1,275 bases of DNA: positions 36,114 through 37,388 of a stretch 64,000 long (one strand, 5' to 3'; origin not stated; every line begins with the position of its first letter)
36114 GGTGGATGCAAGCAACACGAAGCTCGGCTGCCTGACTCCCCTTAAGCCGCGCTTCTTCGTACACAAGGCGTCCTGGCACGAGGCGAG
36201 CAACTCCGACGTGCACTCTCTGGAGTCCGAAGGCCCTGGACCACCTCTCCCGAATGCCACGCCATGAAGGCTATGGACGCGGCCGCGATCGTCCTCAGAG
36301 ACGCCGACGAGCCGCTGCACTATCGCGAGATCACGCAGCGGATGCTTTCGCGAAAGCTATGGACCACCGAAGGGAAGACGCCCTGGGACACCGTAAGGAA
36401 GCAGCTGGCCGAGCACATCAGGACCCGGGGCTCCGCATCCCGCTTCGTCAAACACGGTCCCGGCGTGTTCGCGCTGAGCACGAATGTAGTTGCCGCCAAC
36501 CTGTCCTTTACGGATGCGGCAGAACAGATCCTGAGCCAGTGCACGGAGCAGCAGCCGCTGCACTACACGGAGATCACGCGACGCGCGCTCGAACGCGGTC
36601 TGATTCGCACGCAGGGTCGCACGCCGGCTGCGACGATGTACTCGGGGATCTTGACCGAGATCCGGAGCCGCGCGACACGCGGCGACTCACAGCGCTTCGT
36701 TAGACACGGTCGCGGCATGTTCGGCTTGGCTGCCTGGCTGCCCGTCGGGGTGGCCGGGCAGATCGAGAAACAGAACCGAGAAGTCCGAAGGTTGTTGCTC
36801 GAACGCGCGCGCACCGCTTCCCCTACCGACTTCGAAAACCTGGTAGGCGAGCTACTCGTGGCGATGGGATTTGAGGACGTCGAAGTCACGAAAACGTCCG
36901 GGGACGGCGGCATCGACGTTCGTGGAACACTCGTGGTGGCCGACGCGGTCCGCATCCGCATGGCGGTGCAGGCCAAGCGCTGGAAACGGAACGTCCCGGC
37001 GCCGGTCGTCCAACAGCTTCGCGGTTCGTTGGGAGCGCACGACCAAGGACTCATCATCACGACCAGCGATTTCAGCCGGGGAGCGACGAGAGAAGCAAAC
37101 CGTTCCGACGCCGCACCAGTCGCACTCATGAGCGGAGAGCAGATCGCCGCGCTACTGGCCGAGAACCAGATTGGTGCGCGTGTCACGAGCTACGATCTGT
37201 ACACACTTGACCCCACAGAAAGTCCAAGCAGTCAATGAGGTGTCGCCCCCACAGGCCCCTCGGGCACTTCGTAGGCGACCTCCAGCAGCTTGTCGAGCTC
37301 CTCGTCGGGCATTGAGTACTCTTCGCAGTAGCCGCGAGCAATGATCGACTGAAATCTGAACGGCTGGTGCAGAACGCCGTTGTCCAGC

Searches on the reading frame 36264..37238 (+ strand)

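Call 96: search_protein_families(library=pfam, proteins=[window:36264-37238:+], max_evalue=0.00001)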
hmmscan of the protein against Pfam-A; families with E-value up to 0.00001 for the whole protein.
window:36264-37238:+ (324 aa): 3 families
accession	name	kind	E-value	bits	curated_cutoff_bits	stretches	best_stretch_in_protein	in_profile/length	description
PF05066.19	HARE-HTH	-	2.4e-33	114.8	25.9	2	5-72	5-69/71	HB1, ASXL, restriction endonuclease HTH domain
PF04471.18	Mrr_cat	-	9.8e-29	100.2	21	1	183-298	2-115/115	Restriction endonuclease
PF22722.2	NA-iREase1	-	2.2e-08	34.5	27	1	191-290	2-100/106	NACHT-associated inactive Restriction Endonuclease 1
